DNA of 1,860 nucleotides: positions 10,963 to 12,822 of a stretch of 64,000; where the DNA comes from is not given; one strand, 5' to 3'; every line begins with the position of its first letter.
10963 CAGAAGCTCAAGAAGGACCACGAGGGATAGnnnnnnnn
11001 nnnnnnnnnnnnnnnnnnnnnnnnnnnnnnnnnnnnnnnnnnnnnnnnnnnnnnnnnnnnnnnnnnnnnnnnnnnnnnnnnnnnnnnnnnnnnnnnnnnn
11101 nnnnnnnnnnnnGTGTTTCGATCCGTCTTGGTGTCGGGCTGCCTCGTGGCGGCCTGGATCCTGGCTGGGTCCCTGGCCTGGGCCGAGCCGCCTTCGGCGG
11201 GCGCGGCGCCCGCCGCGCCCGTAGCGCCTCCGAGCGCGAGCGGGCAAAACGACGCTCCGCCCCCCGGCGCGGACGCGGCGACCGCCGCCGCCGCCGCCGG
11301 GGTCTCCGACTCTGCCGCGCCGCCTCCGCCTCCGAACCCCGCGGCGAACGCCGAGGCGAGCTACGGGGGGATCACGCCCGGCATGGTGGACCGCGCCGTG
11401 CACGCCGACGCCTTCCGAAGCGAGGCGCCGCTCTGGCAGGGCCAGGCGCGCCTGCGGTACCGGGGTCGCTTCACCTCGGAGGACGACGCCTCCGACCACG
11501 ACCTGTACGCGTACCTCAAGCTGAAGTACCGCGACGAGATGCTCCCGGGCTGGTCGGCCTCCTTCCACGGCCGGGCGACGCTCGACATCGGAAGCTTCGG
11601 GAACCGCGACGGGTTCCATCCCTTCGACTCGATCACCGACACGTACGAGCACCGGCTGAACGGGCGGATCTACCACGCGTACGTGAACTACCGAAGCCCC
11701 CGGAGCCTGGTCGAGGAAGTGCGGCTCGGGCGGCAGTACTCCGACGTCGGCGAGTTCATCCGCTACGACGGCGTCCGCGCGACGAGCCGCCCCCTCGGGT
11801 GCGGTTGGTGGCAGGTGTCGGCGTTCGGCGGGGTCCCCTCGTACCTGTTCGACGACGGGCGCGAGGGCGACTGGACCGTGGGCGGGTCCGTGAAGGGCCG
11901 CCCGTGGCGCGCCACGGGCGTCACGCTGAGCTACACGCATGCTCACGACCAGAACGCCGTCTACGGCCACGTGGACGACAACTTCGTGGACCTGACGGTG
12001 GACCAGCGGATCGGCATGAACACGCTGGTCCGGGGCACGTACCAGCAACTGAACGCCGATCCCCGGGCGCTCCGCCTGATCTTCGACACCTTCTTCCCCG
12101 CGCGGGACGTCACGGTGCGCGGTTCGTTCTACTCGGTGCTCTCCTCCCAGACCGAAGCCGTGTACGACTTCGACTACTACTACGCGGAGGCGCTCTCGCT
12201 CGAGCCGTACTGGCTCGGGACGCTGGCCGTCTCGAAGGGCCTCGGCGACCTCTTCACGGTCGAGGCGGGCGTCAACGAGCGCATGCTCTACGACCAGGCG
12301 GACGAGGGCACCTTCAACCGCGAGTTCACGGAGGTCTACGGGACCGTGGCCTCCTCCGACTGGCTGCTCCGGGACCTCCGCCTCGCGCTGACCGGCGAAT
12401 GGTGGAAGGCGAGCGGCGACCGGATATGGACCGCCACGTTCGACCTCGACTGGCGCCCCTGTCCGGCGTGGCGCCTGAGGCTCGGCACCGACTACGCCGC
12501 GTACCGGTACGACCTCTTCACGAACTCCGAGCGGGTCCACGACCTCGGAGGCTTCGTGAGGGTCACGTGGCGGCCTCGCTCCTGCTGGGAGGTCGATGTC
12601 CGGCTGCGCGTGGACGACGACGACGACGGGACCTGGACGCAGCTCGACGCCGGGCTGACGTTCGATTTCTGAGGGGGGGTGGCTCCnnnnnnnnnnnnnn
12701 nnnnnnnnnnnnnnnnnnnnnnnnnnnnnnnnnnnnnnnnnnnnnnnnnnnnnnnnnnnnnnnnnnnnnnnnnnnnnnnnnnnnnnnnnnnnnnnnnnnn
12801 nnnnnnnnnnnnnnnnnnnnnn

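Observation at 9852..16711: One-locus quinol-to-outer-membrane electron conduit with a non-canonical part list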

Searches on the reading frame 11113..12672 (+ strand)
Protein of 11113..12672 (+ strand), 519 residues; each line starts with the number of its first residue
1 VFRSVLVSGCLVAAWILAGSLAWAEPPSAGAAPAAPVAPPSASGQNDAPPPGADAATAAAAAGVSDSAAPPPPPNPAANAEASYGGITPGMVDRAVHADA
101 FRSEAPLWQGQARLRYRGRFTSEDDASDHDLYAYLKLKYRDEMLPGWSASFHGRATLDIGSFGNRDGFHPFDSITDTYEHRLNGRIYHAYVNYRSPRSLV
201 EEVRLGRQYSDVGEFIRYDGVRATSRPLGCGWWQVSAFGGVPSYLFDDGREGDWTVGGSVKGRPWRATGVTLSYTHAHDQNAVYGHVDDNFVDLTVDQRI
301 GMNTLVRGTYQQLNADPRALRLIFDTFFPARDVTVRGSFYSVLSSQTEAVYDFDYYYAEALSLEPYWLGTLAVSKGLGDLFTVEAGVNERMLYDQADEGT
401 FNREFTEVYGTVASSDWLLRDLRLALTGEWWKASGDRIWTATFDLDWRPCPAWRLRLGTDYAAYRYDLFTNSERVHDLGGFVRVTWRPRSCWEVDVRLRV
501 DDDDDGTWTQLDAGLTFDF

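Call 4: search_protein_families(library=pfam, proteins=[window:11113-12672:+], max_evalue=0.1)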
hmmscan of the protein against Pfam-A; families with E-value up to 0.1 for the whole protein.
window:11113-12672:+ (519 aa): 0 families

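Call 5: search_protein_families(library=ncbifam, proteins=[window:11113-12672:+], max_evalue=0.1)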
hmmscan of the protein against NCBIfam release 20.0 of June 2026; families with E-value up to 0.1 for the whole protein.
window:11113-12672:+ (519 aa): 0 families

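Call 6: find_homologous_proteins(query=window:11113-12672:+)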
Query window:11113-12672:+ (519 aa): 7 proteins with E <= 0.001 among 8000 candidates.
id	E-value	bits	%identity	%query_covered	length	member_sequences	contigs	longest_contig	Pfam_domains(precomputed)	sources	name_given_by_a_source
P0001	0.0e+0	1214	100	100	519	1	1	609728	-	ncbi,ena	-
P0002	2.0e-165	570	51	98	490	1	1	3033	-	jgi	jgi:hypothetical protein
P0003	2.1e-159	550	50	99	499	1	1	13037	-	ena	-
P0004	5.2e-156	539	50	99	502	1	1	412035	-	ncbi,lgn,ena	-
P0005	5.0e-112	394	43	99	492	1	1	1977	-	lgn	-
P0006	1.7e-99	352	40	87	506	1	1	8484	-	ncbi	-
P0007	4.9e-47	179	31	79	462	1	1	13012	-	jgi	-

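Call 7: find_encoding_contigs(protein=P0004, flank=10000, max_places=3)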
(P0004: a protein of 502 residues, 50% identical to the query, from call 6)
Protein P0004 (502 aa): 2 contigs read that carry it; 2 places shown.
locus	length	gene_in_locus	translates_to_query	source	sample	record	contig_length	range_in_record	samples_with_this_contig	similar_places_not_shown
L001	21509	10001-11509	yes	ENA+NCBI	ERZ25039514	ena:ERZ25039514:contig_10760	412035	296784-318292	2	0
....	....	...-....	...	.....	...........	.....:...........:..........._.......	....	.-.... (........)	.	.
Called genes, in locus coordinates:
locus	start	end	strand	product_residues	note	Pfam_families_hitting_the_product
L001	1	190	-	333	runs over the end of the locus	PF20030:bpMoxR, PF00004:AAA, PF07726:AAA_3, PF07728:AAA_5, PF17863:AAA_lid_2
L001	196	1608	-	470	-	PF01026:TatD_DNase, PF04909:Amidohydro_2, PF04055:Radical_SAM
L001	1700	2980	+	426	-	-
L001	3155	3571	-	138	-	-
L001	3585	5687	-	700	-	PF01578:Cytochrom_C_asm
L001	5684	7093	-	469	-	PF05140:ResB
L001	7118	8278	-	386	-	-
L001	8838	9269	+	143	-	PF02082:Rrf2, PF12802:MarR_2 (faint)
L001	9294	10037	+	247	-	PF22113:Mtrc-MtrF_II-IV_dom (faint), PF14522:Cytochrome_C7 (faint), PF13435:Cytochrome_C554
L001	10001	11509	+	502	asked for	-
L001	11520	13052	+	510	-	PF14522:Cytochrome_C7 (faint), PF14537:Cytochrom_c3_2 (faint), PF22113:Mtrc-MtrF_II-IV_dom (weak)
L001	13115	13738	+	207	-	PF09699:Paired_CXXCH_1 (faint), PF14522:Cytochrome_C7 (faint)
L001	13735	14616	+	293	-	PF12837:Fer4_6 (faint), PF12838:Fer4_7, PF13247:Fer4_11, PF00037:Fer4 (weak), PF12797:Fer4_2 (weak), PF13237:Fer4_10 (weak), PF12838:Fer4_7 (weak), PF13247:Fer4_11, +6 more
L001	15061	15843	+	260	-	PF03916:NrfD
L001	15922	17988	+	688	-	PF09699:Paired_CXXCH_1 (faint), PF22113:Mtrc-MtrF_II-IV_dom (faint), PF14537:Cytochrom_c3_2 (weak), PF14522:Cytochrome_C7 (weak), PF01292:Ni_hydr_CYTB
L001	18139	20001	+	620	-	PF07291:MauE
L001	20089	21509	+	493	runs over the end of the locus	PF14522:Cytochrome_C7 (faint), PF09699:Paired_CXXCH_1 (faint), PF22678:Cytochrom_c_NrfB-like (faint), PF14537:Cytochrom_c3_2 (weak), PF22113:Mtrc-MtrF_II-IV_dom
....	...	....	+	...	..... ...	-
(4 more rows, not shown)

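Call 8: find_encoding_contigs(protein=P0003, flank=10000, max_places=3)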
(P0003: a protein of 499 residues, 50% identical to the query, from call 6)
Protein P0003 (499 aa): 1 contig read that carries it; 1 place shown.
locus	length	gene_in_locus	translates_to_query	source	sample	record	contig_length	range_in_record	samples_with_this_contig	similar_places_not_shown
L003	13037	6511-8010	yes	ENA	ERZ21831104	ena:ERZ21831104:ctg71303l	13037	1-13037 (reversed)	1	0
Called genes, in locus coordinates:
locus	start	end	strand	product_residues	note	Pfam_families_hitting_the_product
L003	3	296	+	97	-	?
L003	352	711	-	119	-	PF13240:Zn_Ribbon_1 (weak)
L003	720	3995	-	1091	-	PF05140:ResB, PF01578:Cytochrom_C_asm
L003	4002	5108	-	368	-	-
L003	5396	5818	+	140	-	PF02082:Rrf2, PF12802:MarR_2 (weak), PF09339:HTH_IclR (faint)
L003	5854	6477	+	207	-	PF22113:Mtrc-MtrF_II-IV_dom (faint), PF09699:Paired_CXXCH_1 (faint), PF13435:Cytochrome_C554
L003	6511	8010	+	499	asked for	-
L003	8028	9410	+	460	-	PF14522:Cytochrome_C7 (faint), PF14537:Cytochrom_c3_2 (weak), PF22113:Mtrc-MtrF_II-IV_dom (weak)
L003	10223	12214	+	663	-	PF02085:Cytochrom_CIII (faint), PF09699:Paired_CXXCH_1 (faint), PF14522:Cytochrome_C7 (faint), PF14537:Cytochrom_c3_2 (faint), PF01292:Ni_hydr_CYTB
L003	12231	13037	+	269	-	?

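Call 9: find_encoding_contigs(protein=P0001, flank=10000, max_places=3)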
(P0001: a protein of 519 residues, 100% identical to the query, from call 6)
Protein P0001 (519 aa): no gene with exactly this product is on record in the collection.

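Call 15: predict_structure(alignment_id=A1)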
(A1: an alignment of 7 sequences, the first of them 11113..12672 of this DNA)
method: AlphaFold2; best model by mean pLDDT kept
length: 519 residues; sequences in the alignment: 7
mean_pLDDT: 70.9   pTM: 0.64
mean pLDDT of the five models: 70.9, 70.4, 64.9, 61.4, 58.9
residues with pLDDT >= 90: 163; 70-90: 162; 50-70: 57; < 50: 137
segments of 3 or more residues with pLDDT < 50: 1-11, 13-104, 162-178, 245-248, 282-285, 350-358
pLDDT, mean of each block of 10 residues (from residue 1): 40 42 26 23 23 21 22 29 37 40 61 89 72 90 88 81 42 48 77 90 89 73 90 89 56 84 89 84 59 92 93 87 93 94 74 46 85 90 92 82 85 85 87 80 90 91 62 72 93 93 77 94
secondary structure, 60 per line:
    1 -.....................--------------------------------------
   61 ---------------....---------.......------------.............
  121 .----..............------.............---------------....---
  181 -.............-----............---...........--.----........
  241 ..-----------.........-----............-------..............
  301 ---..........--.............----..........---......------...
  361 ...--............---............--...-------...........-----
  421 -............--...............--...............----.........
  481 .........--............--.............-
elements in order: H2-22 H76-79 H89-95 E108-121 E126-139 E146-158 H174-177 E182-194 E200-211 E215-225 E233-242 E254-262 E268-279 E287-300 E304-313 E316-328 E333-342 E346-351 E358-363 E366-377 E381-392 E405-415 E422-433 E436-450 E453-467 E472-489 E492-503 E506-518

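Call 18: search_protein_representatives(alignment_id=A1)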
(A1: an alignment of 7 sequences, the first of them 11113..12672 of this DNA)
Query: 7 sequences, 498 profile positions. Proteins with E-value up to 0.001 (for the whole library): 801; up to 1e-10: 639; up to 1e-30: 407. The best 150 are listed.
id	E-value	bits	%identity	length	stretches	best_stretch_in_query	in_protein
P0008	2.8e-215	732.3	-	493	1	2-498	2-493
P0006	8.8e-206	701.0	-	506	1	4-498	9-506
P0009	3.2e-164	563.9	-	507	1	7-498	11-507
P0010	3.6e-154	530.7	-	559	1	6-498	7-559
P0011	2.2e-153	528.1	-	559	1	51-498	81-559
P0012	9.1e-152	522.8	-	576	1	25-498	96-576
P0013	3.6e-151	520.8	-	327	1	173-498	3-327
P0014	5.9e-150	516.8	-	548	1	11-498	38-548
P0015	5.2e-147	507.1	-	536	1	18-498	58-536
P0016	4.8e-146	503.9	-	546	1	4-498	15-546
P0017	6.7e-145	500.1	-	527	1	40-498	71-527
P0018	4.6e-141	487.5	-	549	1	43-498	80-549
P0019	8.7e-136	470.1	-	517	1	19-498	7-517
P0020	6.3e-132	457.3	-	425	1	86-498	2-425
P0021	3.2e-129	448.4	-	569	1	85-498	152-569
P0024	9.0e-119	414.0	-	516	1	4-498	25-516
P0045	1.8e-102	360.2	-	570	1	27-498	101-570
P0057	3.5e-98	346.0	-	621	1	21-498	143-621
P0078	2.0e-93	330.3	-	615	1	28-494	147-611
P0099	6.0e-89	315.6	-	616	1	84-498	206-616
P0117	9.3e-87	308.3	-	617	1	31-498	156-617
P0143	1.5e-81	291.2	-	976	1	48-446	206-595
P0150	1.1e-80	288.3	-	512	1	8-498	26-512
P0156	8.9e-80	285.3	-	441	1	84-498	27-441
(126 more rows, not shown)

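Call 19: fold_search(model_id=the predicted structure, library=pdb)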
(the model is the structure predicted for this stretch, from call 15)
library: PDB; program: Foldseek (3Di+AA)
matches with E <= 10: 795; with E <= 0.001: 323
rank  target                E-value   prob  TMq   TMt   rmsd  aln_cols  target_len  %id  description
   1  3rbh_D                2.9e-10  1.00  0.35  0.41  11.1       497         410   11  Structure of alginate export protein AlgE from Pseudomonas aeruginosa (released 2011-07-27)
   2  4afk                  3.2e-10  1.00  0.35  0.40  11.3       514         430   11  In meso structure of alginate transporter, AlgE, from Pseudomonas aeruginosa, PAO1 (released 2013-02-06)
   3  9fy9_D                4.3e-10  1.00  0.37  0.30  18.4       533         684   10  Cryo-EM structure of the type 1 chaperone-usher pilus FimD-tip complex (FimDHGFC) - Conformer 1 (released 2025-06-04)
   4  3rbh_B                6.5e-10  1.00  0.35  0.40  11.3       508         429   11  Structure of alginate export protein AlgE from Pseudomonas aeruginosa (released 2011-07-27)
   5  8rqp                  7.5e-10  1.00  0.34  0.38  12.9       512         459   11  In meso structure of the alginate exporter, AlgE, from Pseudomonas aeruginosa in 7.10 monoacylglycerol (released 2024-04-03)
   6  3rbh_A                1.1e-09  1.00  0.35  0.41  11.5       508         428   10  Structure of alginate export protein AlgE from Pseudomonas aeruginosa (released 2011-07-27)
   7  8q2o                  1.1e-09  1.00  0.36  0.40  12.2       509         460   11  Structure of alginate transporter AlgE from P. aeruginosa PAO1 by using Se-MAG for the the lipid cubic phase crystalliza (released 2024-05-15)
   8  8pz4                  1.4e-09  1.00  0.37  0.40  10.6       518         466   11  Structure of alginate transporter, AlgE, solved at wavelength 2.755 A (released 2023-10-25)
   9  4azl_A                1.4e-09  1.00  0.35  0.41  12.9       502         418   10  In meso structure of alginate transporter, AlgE, from Pseudomoas aeruginosa, PAO1, crystal form 2. (released 2013-07-03)
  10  7acg                  2.0e-09  1.00  0.36  0.39  10.9       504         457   10  In meso structure of the alginate exporter, AlgE, from Pseudomonas aeruginosa in 9.8 monoacylglycerol (released 2020-12-16)
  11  5iyu                  2.2e-09  1.00  0.38  0.44  10.7       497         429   11  AlgE_CIM (released 2017-04-05)
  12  3rfz_E                2.3e-09  1.00  0.38  0.27  15.5       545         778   10  Crystal structure of the FimD usher bound to its cognate FimC:FimH substrate (released 2011-06-01)
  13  9fw9_D                2.6e-09  1.00  0.37  0.30  17.0       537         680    9  Cryo-EM structure of the type 1 pilus assembly platform as part of the FimA-bound chaperone-usher pilus complex (FimDH (released 2025-06-04)
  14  4b61_A                2.6e-09  1.00  0.34  0.39  12.2       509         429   10  In meso structure of alginate transporter, AlgE, from Pseudomoas aeruginosa, PAO1. Crystal form 3. (released 2013-07-17)
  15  4xnl                  3.2e-09  1.00  0.36  0.42  10.3       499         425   11  X-ray structure of AlgE2 (released 2015-06-03)
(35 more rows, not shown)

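Call 20: find_related_loci(query=A1, collection=genome_contigs, flank=10000)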
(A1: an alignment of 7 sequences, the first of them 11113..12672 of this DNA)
Query A1 (519 aa) in genome_contigs; peptide patterns used: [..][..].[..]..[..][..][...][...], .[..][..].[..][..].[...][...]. (x = any residue, [..] = any of these).
40 stretches matched a pattern; 22 encode a relative of the query (tblastn E <= 1e-3); 21 distinct loci.
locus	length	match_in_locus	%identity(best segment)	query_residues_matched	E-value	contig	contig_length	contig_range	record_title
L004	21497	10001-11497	50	5-519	5e-157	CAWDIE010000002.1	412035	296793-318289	MAG: uncultured Planctomycetota bacterium isolate MFD03804.bin.2.101 genome assembly, contig: contig_10760, whole genome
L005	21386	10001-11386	57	48-519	5e-175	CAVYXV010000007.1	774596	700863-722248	MAG: uncultured Planctomycetota bacterium isolate MFD05684.bin.2.230 genome assembly, contig: contig_22244, whole genome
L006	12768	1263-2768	45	5-519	6e-128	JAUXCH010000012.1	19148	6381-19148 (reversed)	MAG: Planctomycetia bacterium isolate CSMAG_2820 CSMAG_2820_k117_6108118_length_19148_cov_26.0000, whole genome shotgun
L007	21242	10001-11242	46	107-519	6e-106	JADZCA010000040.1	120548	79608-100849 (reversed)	MAG: Planctomycetota bacterium isolate SJ703 c_000000574795, whole genome shotgun sequence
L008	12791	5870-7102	44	109-519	1e-101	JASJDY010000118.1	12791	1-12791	MAG: Planctomycetota bacterium isolate MO_197.B21 MO_197.c_1127, whole genome shotgun sequence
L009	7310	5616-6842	43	109-519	3e-100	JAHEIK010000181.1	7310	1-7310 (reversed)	MAG: Planctomycetota bacterium isolate Ww498 NODE_31664_length_7310_cov_2.120184, whole genome shotgun sequence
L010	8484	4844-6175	40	74-519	3e-97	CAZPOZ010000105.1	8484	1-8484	MAG TPA_asm: uncultured Planctomycetales bacterium isolate SRP173033_co1_169 genome assembly, contig: NODE_20738_length_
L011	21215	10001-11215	34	115-519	6e-56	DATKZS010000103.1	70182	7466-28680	MAG TPA_asm: bacterium isolate SMAG_U14251 k141_1141233, whole genome shotgun sequence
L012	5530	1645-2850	33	115-519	4e-53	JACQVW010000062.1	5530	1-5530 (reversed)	MAG: Planctomycetota bacterium isolate NC_groundwater_1473_Ag_S-0.65um_71_22 S_p65_S5_coassembly_k141_443503, whole geno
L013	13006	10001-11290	29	110-519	5e-42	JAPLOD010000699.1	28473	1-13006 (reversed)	MAG: Planctomycetota bacterium isolate LacPavin_0920_SED3_MAG_65_12 LacPavin_0920_SED3_scaffold_64536, whole genome shot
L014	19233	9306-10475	28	110-510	5e-40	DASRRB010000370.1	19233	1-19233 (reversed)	MAG TPA_asm: Planctomycetota bacterium isolate SMAG_U4475 k141_2782086, whole genome shotgun sequence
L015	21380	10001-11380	28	71-519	5e-40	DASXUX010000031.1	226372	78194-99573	MAG TPA_asm: Planctomycetota bacterium isolate SMAG_U4729 k141_4419, whole genome shotgun sequence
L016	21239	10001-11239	28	110-515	3e-37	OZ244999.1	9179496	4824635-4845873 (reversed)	MAG: Planctomycetota bacterium isolate 5a0c312b-e6f1-480a-aa4e-ac94299b485f genome assembly, chromosome: 1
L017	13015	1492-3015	26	25-519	1e-35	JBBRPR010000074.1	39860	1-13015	MAG: Planctomycetota bacterium isolate La1_metabat2.451 LA1C_B2.451_k141_637788L_39860_cov_18.9896, whole genome shotgun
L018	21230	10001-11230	27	110-519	1e-34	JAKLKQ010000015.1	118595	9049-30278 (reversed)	MAG: Planctomycetota bacterium isolate MAG.432 MAG.432-NODE_15_length_118595_cov_6.171206, whole genome shotgun sequence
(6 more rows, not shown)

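Call 29: search_solved_structures(query=A1, max_evalue=10)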
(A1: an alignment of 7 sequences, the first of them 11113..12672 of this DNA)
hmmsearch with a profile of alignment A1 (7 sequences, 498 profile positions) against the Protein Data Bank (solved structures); distinct sequences matched with E-value up to 10: 1.
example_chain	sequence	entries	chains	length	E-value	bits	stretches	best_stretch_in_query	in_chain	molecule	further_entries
5v93_q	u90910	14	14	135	0.22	13.5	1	18-102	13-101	30S ribosomal protein S17 | Small ribosomal subunit protein uS17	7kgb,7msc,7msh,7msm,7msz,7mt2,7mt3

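Call 34: list_cluster_members(proteins=[P0010, P0024, P0045, P0057, P0078, P0099, P0117, P0143, P0150, P0156])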
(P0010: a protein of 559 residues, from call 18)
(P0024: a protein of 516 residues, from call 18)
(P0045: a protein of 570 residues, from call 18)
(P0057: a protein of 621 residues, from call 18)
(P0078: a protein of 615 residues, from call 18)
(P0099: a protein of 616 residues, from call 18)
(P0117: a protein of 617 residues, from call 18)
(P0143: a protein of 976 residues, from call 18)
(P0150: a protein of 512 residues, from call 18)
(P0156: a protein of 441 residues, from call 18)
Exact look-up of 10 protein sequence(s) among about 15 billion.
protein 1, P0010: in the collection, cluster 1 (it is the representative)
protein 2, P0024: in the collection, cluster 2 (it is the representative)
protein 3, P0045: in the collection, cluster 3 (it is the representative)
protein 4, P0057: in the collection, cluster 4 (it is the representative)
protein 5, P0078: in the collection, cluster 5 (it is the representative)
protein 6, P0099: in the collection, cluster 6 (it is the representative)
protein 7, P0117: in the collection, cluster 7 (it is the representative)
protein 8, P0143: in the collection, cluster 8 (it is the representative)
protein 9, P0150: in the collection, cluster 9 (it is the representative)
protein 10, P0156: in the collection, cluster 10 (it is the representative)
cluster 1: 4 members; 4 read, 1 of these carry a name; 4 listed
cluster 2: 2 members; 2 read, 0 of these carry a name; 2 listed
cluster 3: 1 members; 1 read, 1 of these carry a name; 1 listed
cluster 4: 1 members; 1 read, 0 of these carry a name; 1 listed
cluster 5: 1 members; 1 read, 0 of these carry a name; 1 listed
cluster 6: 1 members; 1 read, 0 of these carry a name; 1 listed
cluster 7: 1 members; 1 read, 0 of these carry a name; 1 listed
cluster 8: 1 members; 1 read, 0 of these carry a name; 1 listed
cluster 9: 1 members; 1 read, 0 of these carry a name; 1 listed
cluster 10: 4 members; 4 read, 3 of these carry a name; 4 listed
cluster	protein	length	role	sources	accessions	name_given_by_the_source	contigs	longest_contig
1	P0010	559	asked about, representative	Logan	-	-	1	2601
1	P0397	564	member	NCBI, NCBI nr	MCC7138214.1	MAG: hypothetical protein IT460_07275 [Planctomycetes bacterium] | hypothetical protein [Planctomycetota bacterium]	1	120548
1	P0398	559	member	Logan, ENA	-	-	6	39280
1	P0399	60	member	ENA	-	-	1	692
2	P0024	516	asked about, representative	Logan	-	-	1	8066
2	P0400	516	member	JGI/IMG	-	-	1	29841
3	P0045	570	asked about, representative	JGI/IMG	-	hypothetical protein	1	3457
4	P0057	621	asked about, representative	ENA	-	-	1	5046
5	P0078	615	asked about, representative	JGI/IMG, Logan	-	-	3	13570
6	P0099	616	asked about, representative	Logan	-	-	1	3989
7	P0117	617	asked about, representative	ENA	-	-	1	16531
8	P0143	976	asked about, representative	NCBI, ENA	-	-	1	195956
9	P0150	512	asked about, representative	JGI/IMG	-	-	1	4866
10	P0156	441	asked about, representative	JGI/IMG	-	hypothetical protein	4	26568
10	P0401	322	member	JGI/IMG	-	hypothetical protein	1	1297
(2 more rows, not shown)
